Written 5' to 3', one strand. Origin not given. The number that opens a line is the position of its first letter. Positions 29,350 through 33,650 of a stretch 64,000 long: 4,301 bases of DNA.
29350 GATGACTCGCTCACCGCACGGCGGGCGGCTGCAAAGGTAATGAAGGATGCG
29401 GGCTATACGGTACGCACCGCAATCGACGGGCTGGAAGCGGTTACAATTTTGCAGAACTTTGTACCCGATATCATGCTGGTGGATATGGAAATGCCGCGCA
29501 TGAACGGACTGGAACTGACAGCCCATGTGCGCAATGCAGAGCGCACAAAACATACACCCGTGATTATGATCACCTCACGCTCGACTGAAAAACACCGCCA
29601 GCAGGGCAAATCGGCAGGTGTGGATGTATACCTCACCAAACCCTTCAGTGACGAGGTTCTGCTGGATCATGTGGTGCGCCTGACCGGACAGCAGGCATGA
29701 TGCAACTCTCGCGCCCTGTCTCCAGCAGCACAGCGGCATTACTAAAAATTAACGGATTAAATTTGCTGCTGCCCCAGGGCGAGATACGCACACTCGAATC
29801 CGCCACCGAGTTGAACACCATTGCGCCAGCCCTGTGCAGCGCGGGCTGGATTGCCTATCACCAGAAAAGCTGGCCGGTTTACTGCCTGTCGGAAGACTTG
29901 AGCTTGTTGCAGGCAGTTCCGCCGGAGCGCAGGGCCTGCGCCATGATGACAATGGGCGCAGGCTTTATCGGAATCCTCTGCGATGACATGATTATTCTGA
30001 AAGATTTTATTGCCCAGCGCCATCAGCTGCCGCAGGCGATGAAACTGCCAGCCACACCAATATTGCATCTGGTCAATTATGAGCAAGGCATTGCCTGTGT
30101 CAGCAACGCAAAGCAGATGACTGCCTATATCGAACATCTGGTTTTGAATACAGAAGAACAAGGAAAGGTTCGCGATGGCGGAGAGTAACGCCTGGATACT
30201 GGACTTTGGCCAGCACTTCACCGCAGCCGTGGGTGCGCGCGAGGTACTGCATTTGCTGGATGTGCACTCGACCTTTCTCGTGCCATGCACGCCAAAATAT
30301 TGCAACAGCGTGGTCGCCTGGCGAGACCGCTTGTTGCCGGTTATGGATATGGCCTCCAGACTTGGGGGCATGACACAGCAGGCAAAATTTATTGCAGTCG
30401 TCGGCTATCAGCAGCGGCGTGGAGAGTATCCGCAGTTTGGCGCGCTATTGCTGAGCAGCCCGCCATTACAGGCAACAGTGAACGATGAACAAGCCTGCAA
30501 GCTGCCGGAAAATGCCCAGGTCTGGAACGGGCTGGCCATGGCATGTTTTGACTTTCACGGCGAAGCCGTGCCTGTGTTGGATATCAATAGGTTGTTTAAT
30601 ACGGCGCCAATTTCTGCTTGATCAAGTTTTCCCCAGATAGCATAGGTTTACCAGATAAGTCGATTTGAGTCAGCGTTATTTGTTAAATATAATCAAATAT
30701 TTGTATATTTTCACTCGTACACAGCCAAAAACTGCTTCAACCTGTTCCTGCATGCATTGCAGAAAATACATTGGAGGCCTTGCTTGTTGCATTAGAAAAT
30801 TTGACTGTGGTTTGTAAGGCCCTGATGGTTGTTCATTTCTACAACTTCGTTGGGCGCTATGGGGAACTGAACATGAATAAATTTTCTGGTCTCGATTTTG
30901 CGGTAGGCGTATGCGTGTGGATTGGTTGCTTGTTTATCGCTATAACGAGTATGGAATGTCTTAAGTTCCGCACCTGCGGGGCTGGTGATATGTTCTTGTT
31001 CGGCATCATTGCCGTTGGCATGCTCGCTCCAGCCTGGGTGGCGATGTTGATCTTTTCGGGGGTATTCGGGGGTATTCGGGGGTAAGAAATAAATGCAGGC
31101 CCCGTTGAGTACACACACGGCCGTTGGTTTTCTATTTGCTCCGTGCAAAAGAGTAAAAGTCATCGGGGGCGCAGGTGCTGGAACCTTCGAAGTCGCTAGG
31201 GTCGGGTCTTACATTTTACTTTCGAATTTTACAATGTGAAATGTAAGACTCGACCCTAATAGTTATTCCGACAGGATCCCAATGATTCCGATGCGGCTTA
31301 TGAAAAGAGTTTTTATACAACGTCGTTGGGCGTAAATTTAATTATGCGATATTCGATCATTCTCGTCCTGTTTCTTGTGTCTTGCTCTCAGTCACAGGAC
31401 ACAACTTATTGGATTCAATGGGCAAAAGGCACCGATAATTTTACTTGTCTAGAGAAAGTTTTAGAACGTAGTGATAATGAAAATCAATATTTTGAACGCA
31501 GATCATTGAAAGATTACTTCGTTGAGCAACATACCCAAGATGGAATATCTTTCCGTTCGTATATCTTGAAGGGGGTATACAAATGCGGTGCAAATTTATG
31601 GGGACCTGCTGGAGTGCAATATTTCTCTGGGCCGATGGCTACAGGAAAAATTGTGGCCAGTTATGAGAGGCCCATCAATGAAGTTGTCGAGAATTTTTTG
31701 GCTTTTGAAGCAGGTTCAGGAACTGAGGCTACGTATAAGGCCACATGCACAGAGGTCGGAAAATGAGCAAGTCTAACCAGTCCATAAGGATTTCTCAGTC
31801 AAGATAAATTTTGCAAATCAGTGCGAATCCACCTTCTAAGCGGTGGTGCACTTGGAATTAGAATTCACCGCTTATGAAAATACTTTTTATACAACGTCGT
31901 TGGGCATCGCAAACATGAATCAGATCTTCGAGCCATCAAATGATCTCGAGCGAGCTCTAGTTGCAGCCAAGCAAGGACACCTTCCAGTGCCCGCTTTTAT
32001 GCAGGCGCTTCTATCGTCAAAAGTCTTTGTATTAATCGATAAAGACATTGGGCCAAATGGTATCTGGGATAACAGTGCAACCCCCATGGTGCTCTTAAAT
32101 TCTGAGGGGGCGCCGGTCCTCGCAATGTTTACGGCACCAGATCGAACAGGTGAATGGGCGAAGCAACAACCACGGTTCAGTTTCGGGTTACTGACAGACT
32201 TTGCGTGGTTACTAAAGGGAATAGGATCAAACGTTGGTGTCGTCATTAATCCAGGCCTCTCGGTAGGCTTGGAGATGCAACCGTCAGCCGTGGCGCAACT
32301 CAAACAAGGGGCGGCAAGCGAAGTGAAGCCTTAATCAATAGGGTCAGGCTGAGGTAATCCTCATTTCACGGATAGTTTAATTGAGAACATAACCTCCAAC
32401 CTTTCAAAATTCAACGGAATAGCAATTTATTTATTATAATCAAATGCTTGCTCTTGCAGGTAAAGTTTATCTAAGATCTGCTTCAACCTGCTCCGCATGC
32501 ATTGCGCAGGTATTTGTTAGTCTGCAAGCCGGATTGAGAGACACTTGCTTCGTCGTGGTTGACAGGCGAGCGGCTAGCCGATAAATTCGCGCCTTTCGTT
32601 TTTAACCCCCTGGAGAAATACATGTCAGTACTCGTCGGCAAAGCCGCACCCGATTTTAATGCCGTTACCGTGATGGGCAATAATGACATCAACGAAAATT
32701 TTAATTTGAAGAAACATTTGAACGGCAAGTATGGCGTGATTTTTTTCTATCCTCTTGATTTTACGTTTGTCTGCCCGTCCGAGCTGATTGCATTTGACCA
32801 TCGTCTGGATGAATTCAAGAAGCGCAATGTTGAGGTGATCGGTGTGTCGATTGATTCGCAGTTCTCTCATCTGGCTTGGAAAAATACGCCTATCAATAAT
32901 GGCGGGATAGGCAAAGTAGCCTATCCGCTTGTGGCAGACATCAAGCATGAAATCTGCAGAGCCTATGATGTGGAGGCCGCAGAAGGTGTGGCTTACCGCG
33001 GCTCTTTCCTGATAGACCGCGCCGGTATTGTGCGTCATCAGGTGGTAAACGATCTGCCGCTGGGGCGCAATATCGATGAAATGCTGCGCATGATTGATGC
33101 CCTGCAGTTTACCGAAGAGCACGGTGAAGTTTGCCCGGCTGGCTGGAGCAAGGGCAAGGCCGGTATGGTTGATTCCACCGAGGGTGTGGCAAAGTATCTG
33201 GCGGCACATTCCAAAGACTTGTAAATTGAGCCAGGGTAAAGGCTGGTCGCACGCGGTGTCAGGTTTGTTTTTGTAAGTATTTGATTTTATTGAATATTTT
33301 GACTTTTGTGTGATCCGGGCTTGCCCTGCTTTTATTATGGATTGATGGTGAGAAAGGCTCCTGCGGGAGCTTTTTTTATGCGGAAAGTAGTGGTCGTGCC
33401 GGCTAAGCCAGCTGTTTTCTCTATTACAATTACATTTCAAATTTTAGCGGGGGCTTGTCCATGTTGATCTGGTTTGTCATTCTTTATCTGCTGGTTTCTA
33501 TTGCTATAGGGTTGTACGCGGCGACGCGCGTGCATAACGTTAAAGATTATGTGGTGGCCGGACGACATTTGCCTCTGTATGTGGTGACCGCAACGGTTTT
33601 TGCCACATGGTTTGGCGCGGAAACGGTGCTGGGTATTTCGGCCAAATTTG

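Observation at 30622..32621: AT-rich cassette-like island: three small unrelated ORFs with a shared upstream motif, bounded by a direct repeat, between the Pil-Chp operon and the peroxiredoxin gene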

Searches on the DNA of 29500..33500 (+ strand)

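Call 7: search_rna_families(source=window, start=29500, end=33500, threshold=evalue, max_evalue=10)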
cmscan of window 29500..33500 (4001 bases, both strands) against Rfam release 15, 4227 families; matches with E-value up to 10: 17.
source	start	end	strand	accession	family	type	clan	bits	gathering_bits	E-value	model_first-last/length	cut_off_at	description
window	31188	31267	+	RF01943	mir-999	Gene; miRNA;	-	27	58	0.007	1-84/84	no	mir-999 microRNA precursor family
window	33354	33381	-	RF02084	STnc130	Gene; sRNA;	-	22.7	55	3.5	99-126/135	no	Enterobacteria sRNA STnc130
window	31189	31266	-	RF01943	mir-999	Gene; miRNA;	-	21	58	0.4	1-84/84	no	mir-999 microRNA precursor family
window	31836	31877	+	RF00837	mir-251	Gene; miRNA;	CL00135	20.4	45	1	1-61/61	no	microRNA mir-251 microRNA precursor family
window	33351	33381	+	RF00489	ctRNA_p42d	Gene; antisense;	-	20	50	0.83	1-46/46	no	ctRNA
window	31194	31261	-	RF00972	mir-651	Gene; miRNA;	-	19.3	106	3.2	1-86/86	no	mir-651 microRNA precursor family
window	29708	29790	+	RF03299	mir-1000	Gene; miRNA;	-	18.5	50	1.8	1-72/72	no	mir-1000 microRNA precursor family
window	32324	32369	-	RF00274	SNORD57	Gene; snRNA; snoRNA; CD-box;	CL00058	18.5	47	3.3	1-72/72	no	Small nucleolar RNA SNORD57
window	33283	33386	+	RF02502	Atu_C8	Gene; sRNA;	-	18.4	50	4.3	1-122/122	no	Rhizobiales sRNA Atu_C8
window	32443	32503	+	RF03266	mir-2943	Gene; miRNA;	-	18.4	76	7.6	1-71/71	no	mir-2943 microRNA precursor family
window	32370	32442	-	RF01422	snoR116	Gene; snRNA; snoRNA; CD-box;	-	18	47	8.1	1-86/86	no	small nucleolar RNA snoR116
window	29709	29784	+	RF00455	mir-15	Gene; miRNA;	CL00085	16.9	57.3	2.1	1-88/88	no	mir-15 microRNA precursor family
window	29710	29783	-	RF00455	mir-15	Gene; miRNA;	CL00085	16.5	57.3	2.8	1-88/88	no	mir-15 microRNA precursor family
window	31192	31259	+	RF00696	mir-203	Gene; miRNA;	-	16.4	65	5.4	1-80/80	no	mir-203 microRNA precursor family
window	32988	33053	-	RF02044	CDKN2B-AS_2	Gene; lncRNA;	-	16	50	5.1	1-46/46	no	CDKN2B antisense RNA 1 convserved region 2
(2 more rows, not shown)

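Call 58: search_with_rna_model(model_id=R1, sources=[L027, L010, L014, L016, L023, L025, L034, L033, L056, L079, L088, L011, L020, L009, L061, L091, L140], max_evalue=1)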
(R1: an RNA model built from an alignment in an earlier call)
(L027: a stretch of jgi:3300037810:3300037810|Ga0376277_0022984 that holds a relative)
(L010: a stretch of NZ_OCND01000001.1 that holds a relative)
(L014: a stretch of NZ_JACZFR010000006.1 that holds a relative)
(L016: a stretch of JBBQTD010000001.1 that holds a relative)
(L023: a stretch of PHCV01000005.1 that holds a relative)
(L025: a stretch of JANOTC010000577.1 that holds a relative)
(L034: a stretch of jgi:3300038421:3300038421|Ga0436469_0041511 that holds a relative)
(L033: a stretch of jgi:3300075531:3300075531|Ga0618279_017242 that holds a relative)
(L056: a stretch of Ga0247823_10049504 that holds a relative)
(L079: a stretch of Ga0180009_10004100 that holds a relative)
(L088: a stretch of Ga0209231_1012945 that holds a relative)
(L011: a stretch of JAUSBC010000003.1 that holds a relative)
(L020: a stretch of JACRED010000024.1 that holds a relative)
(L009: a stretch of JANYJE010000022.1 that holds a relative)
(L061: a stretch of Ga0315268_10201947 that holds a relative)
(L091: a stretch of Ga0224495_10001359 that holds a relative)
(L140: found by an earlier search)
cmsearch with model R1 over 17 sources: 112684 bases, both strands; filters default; matches with E-value up to 1: 24.
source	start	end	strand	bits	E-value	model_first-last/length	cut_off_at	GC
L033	2413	2472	+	69.9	4.8e-17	1-64/64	no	0.57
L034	659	727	+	68.2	1.4e-16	1-64/64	no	0.62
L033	1764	1823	+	60.8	1.6e-14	1-64/64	no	0.65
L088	846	908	+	56.9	2e-13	1-64/64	no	0.62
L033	2932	3042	+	55.2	5.9e-13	1-64/64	no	0.64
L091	1723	1785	-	52.1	4.4e-12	1-64/64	no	0.57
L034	1149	1214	+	49.2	2.8e-11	1-64/64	no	0.67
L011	4043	4097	-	47.1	1.1e-10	1-64/64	no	0.64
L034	2223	2318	+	40.7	7e-09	1-64/64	no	0.67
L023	7501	7563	-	39.3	1.7e-08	1-64/64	no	0.6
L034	1500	1590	+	37.6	5.3e-08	1-64/64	no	0.64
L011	5781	5867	-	29.9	7.5e-06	1-64/64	no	0.61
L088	1763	1820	+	28.8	1.5e-05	1-64/64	no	0.6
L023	6687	6757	-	27.5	3.5e-05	1-64/64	no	0.56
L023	5898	5966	-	25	0.00017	1-64/64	no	0.65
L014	4398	4494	+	23.4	0.00051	1-64/64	no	0.63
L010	5264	5304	-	23.2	0.00058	13-57/64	no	0.61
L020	7004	7071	+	21.3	0.0019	1-64/64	no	0.62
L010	4672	4731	-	15.4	0.087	1-64/64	no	0.6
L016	1394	1435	+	15.1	0.1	1-64/64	no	0.69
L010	3481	3536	-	14.7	0.14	1-64/64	no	0.57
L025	370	410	+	13.3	0.34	13-51/64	no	0.76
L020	7637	7697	+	12.4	0.59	1-64/64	no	0.64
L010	3082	3129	-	12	0.79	1-64/64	no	0.69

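Call 63: search_with_rna_model(model_id=R1, sources=[L160, L161, L035, L036, L037, L039], max_evalue=1, filters=off)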
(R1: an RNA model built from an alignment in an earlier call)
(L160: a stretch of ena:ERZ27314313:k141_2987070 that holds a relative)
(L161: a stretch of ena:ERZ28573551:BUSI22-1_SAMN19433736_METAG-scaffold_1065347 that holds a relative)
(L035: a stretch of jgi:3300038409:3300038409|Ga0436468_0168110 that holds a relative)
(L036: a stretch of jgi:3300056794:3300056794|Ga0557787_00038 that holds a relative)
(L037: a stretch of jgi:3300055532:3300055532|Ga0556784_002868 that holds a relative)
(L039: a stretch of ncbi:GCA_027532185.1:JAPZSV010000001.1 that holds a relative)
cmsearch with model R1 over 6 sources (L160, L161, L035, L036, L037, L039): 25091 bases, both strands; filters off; matches with E-value up to 1: 9.
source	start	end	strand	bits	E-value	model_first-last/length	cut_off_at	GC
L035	624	692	+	68.2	3.1e-17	1-64/64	no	0.62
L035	1114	1179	+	49.2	6.3e-12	1-64/64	no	0.67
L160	110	166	+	48.4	1.1e-11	1-64/64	no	0.54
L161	46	102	+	48.4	1.1e-11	1-64/64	no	0.54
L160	606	677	+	46.1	4.8e-11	1-64/64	no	0.65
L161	542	613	+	46.1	4.8e-11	1-64/64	no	0.65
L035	1465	1555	+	44.1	1.7e-10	1-64/64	no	0.64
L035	2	90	+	28.7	3.6e-06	1-64/64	no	0.69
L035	624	692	-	16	0.013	1-64/64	no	0.62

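Call 85: search_with_rna_model(model_id=R1, sources=[L163, L162], max_evalue=1, filters=off)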
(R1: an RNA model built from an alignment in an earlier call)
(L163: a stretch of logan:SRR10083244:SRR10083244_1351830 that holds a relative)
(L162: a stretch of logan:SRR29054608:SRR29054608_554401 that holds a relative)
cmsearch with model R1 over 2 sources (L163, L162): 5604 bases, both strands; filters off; matches with E-value up to 1: 1.
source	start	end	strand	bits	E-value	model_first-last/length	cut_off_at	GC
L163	2215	2283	+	13.7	0.012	1-64/64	no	0.42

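Call 91: search_with_rna_model(model_id=R1, sources=[L164, L027], max_evalue=10, filters=off)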
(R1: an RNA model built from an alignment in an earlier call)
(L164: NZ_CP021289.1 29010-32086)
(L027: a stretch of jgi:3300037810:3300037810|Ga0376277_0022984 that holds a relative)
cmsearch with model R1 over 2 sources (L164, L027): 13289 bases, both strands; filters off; matches with E-value up to 10: 13.
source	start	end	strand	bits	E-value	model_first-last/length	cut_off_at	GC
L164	2322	2381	+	56.5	3e-14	1-64/64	no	0.55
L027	8477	8501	-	9.8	0.37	1-64/64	no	0.52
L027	7380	7407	-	9.8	0.37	1-64/64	no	0.61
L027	7336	7370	-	9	0.64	17-48/64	no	0.6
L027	8477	8501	+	6.8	2.6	1-64/64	no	0.52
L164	757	784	-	6.5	3.2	19-46/64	no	0.75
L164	2322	2381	-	6.1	4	1-64/64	no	0.55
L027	10186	10211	-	5.6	5.6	1-64/64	no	0.35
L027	968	1003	-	5.5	6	1-64/64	no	0.5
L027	7380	7401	+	5.5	6.2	1-64/64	no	0.59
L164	188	234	-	5.2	7.1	1-64/64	no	0.55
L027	10186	10211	+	4.9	8.6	1-64/64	no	0.35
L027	5838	5853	+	4.8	9.5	1-64/64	no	0.69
